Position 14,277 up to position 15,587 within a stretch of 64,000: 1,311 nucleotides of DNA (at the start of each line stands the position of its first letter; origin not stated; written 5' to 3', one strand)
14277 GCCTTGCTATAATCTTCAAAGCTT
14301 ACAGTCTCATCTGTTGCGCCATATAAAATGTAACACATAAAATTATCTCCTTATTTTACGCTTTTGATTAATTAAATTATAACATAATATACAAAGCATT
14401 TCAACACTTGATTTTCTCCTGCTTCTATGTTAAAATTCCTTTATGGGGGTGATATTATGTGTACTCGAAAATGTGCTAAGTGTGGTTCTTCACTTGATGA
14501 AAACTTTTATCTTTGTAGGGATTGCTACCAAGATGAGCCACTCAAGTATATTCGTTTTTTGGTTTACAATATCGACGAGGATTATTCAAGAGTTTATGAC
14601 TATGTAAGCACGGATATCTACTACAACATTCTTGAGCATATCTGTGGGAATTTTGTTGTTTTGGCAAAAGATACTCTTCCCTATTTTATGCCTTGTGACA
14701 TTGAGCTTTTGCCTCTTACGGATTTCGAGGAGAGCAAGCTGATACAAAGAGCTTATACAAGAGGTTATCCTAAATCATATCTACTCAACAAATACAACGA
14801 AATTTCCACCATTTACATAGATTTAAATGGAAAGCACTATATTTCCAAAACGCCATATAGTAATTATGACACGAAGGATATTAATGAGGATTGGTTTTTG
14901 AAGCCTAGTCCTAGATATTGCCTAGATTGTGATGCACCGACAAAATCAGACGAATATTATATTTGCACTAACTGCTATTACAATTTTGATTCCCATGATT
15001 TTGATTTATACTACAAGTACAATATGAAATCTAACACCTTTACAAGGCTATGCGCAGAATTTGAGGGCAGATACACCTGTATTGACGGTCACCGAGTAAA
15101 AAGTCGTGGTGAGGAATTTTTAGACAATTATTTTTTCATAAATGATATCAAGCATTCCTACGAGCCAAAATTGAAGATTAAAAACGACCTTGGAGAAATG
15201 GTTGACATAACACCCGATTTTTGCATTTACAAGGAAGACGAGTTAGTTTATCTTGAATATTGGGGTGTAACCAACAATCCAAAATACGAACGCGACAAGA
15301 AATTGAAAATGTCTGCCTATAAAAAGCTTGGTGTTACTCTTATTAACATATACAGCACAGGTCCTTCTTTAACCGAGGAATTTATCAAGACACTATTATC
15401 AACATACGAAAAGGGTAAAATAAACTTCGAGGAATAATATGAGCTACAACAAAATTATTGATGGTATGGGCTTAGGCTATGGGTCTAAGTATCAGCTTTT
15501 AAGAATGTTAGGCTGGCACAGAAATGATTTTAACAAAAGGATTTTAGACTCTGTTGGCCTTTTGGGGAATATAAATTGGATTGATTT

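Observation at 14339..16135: Orphan two-gene nuclease-like cassette: candidate undescribed defence or restriction-type module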

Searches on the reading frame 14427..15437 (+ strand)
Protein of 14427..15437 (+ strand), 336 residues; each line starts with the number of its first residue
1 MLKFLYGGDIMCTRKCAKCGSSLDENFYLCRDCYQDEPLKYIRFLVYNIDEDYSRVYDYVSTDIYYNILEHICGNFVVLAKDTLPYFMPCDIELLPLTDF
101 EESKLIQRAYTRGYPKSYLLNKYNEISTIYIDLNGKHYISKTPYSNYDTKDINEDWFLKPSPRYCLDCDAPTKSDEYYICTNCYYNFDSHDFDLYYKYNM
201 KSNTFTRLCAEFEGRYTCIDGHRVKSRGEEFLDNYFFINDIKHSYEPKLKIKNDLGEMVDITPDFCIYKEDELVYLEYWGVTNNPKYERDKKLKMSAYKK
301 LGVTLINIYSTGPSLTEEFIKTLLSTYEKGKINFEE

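Call 3: search_protein_families(library=pfam, proteins=[window:14427-15437:+], max_evalue=1)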
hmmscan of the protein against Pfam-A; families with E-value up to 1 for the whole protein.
window:14427-15437:+ (336 aa): 5 families
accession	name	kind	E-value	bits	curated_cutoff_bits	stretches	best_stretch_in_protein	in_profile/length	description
PF18912.6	DZR_2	-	0.0014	18.9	27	2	13-36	7-30/56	Double zinc ribbon domain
PF12773.13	DZR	-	0.025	15.2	27.3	0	14-33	25-44/45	Double zinc ribbon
PF02207.25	zf-UBR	-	0.13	12.8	25.2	1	164-199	14-48/69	Putative zinc finger in N-recognin (UBR box)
PF03660.19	PHF5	-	0.36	11.5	26.7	0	13-37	55-79/104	PHF5-like protein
PF17032.10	Zn_ribbon_15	-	0.7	11.2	28.9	0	164-186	39-61/73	zinc-ribbon family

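Call 4: search_protein_families(library=padloc, proteins=[window:14427-15437:+], max_evalue=1)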
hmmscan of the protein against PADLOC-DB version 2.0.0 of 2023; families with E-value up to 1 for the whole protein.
window:14427-15437:+ (336 aa): 5 families
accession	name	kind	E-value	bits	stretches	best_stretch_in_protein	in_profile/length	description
PDLC05067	PDC-S69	-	1.6e-17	62.1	1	201-312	166-269/289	-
PDLC05065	PDC-S68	-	1.8e-09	33.9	1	218-307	1102-1187/1221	-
PDLC05064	PDC-S68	-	3.4e-07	26.4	1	238-303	1164-1226/1273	-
PDLC05066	PDC-S68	-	6.2e-07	25.8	1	219-300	1097-1174/1202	-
PDLC01150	HEAT_CxxC_PDDEXK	-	3.7e-06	24.4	1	165-312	135-272/288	HEAT_CxxC_PD-DEXK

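Call 5: search_protein_families(library=ncbifam, proteins=[window:14427-15437:+], max_evalue=1)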
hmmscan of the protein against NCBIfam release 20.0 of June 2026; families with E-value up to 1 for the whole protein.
window:14427-15437:+ (336 aa): 0 families

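Call 6: search_solved_structures(query=window:14427-15437:+, max_evalue=10, show_alignments=2)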
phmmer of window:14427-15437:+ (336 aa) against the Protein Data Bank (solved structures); distinct sequences matched with E-value up to 10: 9.
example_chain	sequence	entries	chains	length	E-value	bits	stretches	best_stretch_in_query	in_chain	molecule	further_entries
9k9w_M2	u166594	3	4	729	4e-08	36.1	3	108-208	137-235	Glr2806 protein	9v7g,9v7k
5vgr_A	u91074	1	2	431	0.22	13.9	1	25-144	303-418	Atlastin-3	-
9k9w_a9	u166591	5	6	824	0.73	12.2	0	127-177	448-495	Glr1262 protein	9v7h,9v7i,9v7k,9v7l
9asd_L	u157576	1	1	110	1.4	11.2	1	19-63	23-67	VIR-7229 Fab light chain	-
5f73_A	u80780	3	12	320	2.2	10.6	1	192-272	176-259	Methylthioadenosine phosphorylase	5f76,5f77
5f7z_A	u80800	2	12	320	2.2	10.6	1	192-272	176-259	Methylthioadenosine phosphorylase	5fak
4l5a_A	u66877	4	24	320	2.2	10.6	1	192-272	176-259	S-methyl-5'-thioadenosine phosphorylase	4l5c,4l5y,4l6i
5f7o_A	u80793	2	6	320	2.2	10.6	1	192-272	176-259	Methylthioadenosine phosphorylase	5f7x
5f78_A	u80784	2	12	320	2.2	10.6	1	192-272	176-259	Methylthioadenosine phosphorylase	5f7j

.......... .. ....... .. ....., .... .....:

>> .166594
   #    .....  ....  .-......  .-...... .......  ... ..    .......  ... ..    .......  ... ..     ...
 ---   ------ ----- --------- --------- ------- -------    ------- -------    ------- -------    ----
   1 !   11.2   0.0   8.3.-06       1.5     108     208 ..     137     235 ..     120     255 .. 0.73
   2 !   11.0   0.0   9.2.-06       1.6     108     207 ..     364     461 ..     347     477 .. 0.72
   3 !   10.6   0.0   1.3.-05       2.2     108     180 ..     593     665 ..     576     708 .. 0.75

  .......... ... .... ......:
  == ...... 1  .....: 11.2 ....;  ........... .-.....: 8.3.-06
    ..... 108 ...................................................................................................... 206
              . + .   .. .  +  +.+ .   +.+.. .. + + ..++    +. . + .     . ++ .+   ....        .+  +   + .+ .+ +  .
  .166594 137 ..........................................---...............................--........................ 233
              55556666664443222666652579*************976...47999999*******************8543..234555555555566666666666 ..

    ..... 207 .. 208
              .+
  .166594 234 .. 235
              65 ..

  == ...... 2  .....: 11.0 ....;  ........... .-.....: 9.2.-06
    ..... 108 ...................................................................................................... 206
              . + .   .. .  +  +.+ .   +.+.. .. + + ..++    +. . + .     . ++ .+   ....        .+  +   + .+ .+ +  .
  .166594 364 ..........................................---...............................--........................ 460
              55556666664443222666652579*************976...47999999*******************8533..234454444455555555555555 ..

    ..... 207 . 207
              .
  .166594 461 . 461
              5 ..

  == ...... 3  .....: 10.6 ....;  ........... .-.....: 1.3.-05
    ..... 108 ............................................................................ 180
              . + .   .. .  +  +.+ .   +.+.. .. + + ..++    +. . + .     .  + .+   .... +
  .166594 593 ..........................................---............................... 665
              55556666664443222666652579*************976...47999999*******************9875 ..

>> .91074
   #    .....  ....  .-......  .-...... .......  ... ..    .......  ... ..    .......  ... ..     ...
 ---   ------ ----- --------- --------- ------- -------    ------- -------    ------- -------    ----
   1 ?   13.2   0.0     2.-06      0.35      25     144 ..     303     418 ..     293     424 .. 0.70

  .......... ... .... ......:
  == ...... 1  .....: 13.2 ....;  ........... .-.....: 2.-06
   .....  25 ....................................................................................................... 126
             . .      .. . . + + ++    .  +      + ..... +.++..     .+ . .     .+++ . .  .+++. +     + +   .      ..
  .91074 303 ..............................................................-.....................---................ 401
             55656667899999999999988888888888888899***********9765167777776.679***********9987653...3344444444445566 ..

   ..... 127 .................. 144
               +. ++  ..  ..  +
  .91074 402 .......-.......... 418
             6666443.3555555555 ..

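Call 8: search_protein_families(library=phrogs, proteins=[window:14427-15437:+], max_evalue=1)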
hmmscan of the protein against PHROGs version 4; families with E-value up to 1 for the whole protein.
window:14427-15437:+ (336 aa): 4 families
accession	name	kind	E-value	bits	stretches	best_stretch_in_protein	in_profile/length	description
phrog_21138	-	unknown function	0.076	14.6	1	217-297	8-85/198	-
phrog_23086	-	unknown function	0.19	13.1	0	5-66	4-62/111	-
phrog_24410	-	unknown function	0.35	11.7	0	11-39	2-30/67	-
phrog_8344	-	unknown function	0.45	11.4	0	12-36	47-71/127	-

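Call 11: find_homologous_proteins(query=window:14427-15437:+)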
Query window:14427-15437:+ (336 aa): 4 proteins with E <= 0.001 among 619 candidates.
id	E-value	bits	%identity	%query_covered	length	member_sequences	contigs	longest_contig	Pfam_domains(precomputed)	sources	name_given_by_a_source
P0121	2.3e-183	627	82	97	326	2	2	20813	-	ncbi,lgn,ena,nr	ncbi:MAG: hypothetical protein IJ400_02685 [Clostridia bacterium]|nr:hypothetical protein [Clostridi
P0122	3.1e-145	502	85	74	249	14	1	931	-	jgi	jgi:hypothetical protein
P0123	3.2e-78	281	44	97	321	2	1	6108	-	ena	-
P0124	7.4e-17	80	33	74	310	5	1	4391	-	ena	-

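Call 17: find_encoding_contigs(protein=P0121, flank=8000, max_places=4)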
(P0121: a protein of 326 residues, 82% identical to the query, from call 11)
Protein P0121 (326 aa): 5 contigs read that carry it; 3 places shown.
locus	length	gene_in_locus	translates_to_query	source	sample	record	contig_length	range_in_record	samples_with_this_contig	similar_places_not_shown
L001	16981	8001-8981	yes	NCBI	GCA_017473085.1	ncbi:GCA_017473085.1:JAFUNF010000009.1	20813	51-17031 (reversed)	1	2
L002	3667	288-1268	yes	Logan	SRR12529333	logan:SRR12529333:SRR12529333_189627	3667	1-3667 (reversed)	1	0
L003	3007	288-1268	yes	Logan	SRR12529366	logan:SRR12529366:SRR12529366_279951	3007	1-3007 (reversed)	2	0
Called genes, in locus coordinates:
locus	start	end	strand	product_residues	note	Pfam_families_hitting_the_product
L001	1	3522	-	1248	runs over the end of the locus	PF13306:LRR_5, PF23952:LRR_EndoS (faint), PF13855:LRR_8 (faint), PF13306:LRR_5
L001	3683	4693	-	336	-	PF01381:HTH_3, PF12844:HTH_19, PF13443:HTH_26 (weak), PF13560:HTH_31 (weak), PF14559:TPR_19 (faint), PF07719:TPR_2 (faint)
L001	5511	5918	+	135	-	-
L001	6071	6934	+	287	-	-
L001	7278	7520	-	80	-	PF01381:HTH_3 (weak)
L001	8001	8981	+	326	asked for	-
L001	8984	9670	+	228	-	-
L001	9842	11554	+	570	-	PF02837:Glyco_hydro_2_N (weak), PF02836:Glyco_hydro_2_C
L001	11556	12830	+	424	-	PF01232:Mannitol_dh, PF08125:Mannitol_dh_C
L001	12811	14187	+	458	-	PF08666:SAF (faint), PF04295:GD_AH_second, PF20629:GD_AH_C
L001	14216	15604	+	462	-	PF02614:UxaC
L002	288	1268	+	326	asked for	-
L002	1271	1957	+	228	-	-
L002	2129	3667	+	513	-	?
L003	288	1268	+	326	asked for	-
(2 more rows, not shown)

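Call 18: find_encoding_contigs(protein=P0123, flank=8000, max_places=4)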
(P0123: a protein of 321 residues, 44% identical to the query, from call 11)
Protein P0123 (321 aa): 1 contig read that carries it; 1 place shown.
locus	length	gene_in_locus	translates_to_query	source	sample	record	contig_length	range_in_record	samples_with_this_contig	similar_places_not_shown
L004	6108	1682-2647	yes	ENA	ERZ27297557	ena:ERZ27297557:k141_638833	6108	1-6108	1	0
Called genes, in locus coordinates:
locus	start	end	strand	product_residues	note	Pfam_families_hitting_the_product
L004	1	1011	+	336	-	?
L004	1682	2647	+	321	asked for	-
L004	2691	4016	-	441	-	PF01554:MatE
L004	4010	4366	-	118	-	PF01844:HNH (weak)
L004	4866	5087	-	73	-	PF01381:HTH_3 (weak)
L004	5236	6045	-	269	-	PF00106:adh_short, PF01370:Epimerase, PF04321:RmlD_sub_bind (faint), PF08659:KR, PF13561:adh_short_C2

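Call 19: find_encoding_contigs(protein=P0124, flank=8000, max_places=4)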
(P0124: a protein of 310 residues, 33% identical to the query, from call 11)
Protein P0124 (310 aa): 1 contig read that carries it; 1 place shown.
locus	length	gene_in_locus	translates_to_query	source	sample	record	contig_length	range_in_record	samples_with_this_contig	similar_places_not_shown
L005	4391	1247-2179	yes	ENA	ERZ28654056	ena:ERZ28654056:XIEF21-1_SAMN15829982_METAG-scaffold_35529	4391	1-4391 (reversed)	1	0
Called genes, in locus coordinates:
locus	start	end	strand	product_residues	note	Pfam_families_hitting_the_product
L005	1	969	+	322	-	?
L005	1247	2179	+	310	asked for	-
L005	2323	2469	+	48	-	-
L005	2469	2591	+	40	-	-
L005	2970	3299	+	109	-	-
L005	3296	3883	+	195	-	-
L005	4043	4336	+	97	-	-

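Call 26: search_protein_representatives(alignment_id=A2)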
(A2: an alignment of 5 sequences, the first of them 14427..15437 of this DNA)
Query: 5 sequences, 328 profile positions. Proteins with E-value up to 0.001 (for the whole library): 3919; up to 1e-10: 765; up to 1e-30: 54. The best 150 are listed.
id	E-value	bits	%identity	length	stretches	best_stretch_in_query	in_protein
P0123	2.9e-157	539.3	-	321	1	1-328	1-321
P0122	3.6e-133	460.1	-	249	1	79-328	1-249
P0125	1.9e-75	270.4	-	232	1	89-328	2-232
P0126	1.8e-68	247.5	-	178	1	149-328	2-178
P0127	3.9e-62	226.6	-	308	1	67-328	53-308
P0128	1.3e-54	202.0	-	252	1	149-328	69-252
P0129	3.0e-50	187.6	-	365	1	126-328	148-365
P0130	3.5e-49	184.1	-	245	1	145-326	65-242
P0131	1.2e-48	182.3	-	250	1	147-325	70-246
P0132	6.0e-48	180.0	-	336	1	5-328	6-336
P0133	1.1e-47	179.1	-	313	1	83-325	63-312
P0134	1.4e-46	175.5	-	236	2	136-326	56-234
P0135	1.2e-45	172.5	-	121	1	208-328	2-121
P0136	4.6e-44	167.2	-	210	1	149-328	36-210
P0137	1.0e-43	166.1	-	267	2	142-328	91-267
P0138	1.2e-42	162.6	-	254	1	123-325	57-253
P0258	5.7e-20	88.1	-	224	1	199-315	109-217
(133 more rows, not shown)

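Call 31: search_solved_structures(query=A3, max_evalue=10, show_alignments=3)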
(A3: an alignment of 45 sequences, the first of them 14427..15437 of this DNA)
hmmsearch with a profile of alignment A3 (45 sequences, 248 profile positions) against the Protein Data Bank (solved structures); distinct sequences matched with E-value up to 10: 11.
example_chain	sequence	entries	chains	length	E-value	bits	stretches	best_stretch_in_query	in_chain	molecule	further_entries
6p66_B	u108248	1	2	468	0.011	18.6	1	169-224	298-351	DNA endonuclease Bax1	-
2pfj_A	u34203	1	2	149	0.16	14.8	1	139-194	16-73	Endodeoxyribonuclease 1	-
1m0d_A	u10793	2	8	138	0.19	14.6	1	139-194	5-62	Endodeoxyribonuclease I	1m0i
3cae_A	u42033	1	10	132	0.19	14.6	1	143-194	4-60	Endonuclease I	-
6p4f_B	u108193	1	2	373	0.27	14.1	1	166-208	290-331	Endonuclease Bax1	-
6p4w_B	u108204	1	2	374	0.27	14.1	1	166-208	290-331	Endonuclease Bax1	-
6p4o_B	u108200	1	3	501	0.53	13.1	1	166-209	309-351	Endonuclease Bax1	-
8fmw_N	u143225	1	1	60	0.84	12.5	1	74-112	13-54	30S ribosomal protein S14 type Z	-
8gy8_A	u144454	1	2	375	1.1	12.1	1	171-206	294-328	Putative translation initiation factor (IF-2 homolog)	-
9r8v_P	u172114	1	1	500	1.9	11.3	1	4-119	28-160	Pre-mRNA-splicing factor RBM22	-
28jm_H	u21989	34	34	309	7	9.5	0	1-67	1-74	CDK-activating kinase assembly factor MAT1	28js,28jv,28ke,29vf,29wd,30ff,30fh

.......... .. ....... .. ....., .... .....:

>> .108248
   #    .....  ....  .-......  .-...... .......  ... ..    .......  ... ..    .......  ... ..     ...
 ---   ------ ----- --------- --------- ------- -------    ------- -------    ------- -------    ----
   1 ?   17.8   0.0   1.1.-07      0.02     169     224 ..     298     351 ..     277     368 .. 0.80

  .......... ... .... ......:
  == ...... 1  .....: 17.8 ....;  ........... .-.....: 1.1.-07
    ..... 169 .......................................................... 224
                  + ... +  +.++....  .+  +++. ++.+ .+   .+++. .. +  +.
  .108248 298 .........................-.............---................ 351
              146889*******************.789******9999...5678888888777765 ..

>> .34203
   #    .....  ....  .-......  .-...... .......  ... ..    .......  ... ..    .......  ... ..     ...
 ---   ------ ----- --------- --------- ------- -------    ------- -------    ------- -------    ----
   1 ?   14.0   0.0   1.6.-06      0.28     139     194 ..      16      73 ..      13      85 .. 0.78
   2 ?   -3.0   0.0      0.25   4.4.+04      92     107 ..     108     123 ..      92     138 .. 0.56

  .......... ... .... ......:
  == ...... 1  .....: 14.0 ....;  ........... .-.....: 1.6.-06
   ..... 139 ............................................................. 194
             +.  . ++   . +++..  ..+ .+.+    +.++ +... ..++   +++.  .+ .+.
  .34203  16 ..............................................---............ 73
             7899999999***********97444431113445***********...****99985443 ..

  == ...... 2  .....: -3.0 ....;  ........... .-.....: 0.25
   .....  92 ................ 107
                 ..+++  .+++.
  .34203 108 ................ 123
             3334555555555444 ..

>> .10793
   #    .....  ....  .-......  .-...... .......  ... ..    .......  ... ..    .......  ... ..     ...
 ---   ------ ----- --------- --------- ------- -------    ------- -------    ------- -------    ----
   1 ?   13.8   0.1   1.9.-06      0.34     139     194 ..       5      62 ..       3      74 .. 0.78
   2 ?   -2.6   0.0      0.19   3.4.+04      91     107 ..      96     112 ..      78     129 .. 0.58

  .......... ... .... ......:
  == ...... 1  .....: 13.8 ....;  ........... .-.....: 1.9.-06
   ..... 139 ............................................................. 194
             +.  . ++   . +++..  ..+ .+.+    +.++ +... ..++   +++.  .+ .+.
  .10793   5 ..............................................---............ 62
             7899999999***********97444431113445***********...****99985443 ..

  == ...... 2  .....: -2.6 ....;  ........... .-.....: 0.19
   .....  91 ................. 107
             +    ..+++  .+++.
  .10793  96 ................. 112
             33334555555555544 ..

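Call 33: search_protein_families(library=pfam, alignment_id=A3, max_evalue=0.1)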
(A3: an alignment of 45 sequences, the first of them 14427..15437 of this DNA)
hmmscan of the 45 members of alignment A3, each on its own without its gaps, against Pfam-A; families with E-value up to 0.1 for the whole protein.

A. member 1, window:14427-15437:+ (336 aa): 2 families
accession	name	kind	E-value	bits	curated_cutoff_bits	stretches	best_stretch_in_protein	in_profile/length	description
PF18912.6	DZR_2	-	0.0014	18.9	27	0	13-36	7-30/56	Double zinc ribbon domain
PF12773.13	DZR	-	0.025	15.2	27.3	0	14-33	25-44/45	Double zinc ribbon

B. families by the number of members that match (of 45 scanned): 50 families (the first 25 are shown)
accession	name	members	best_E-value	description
PF18912.6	DZR_2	33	1.7e-06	Double zinc ribbon domain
PF12773.13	DZR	8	0.0011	Double zinc ribbon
PF07191.17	Zn_ribbon_6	8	0.0039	Double zinc ribbon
PF03660.19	PHF5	6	0.0031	PHF5-like protein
PF03107.22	C1_2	5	0.004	C1 domain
PF05626.16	DUF790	4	0.00057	Protein of unknown function (DUF790)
PF13248.11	Zn_ribbon_3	4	0.013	zinc-ribbon domain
PF09180.16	ProRS-C_1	2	0.0021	Prolyl-tRNA synthetase, C-terminal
PF14260.11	zf-C4pol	2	0.007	C4-type zinc-finger of DNA polymerase delta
PF24463.1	DUF7577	2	0.058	Domain of unknown function (DUF7577)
PF10539.14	Dev_Cell_Death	1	1.3e-16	Development and cell death domain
PF04981.18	NMD3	1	0.00023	NMD3 family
PF14947.12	HTH_45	1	0.00095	Winged helix-turn-helix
PF14076.12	DUF4258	1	0.0019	Domain of unknown function (DUF4258)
PF07477.17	Glyco_hydro_67C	1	0.0034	Glycosyl hydrolase family 67 C-terminus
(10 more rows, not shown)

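Call 42: predict_structure(alignment_id=A3)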
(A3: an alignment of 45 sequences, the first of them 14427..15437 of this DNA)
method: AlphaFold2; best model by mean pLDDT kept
length: 336 residues; sequences in the alignment: 45
mean_pLDDT: 68.0   pTM: 0.47
mean pLDDT of the five models: 68.0, 66.4, 66.0, 65.5, 64.4
residues with pLDDT >= 90: 87; 70-90: 65; 50-70: 103; < 50: 81
segments of 3 or more residues with pLDDT < 50: 1-12, 83-94, 108-160
pLDDT, mean of each block of 10 residues (from residue 1): 43 64 64 68 64 62 65 62 45 51 49 35 35 32 33 37 74 72 67 59 61 71 88 97 95 84 96 96 89 92 95 89 96 93
secondary structure, 60 per line:
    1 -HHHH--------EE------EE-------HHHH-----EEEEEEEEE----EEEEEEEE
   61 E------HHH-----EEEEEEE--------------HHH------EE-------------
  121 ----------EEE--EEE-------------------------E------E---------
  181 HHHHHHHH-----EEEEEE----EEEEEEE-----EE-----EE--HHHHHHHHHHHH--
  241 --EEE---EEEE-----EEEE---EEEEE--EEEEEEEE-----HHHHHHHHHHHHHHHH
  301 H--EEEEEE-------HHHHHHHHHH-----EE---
elements in order: H2-5 H31-34 E40-48 E53-61 E76-82 E131-133 E136-138 H181-188 E194-199 E204-210 H227-238 E243-245 E249-252 E258-261 E265-269 E272-279 H285-301 E304-309 H317-326
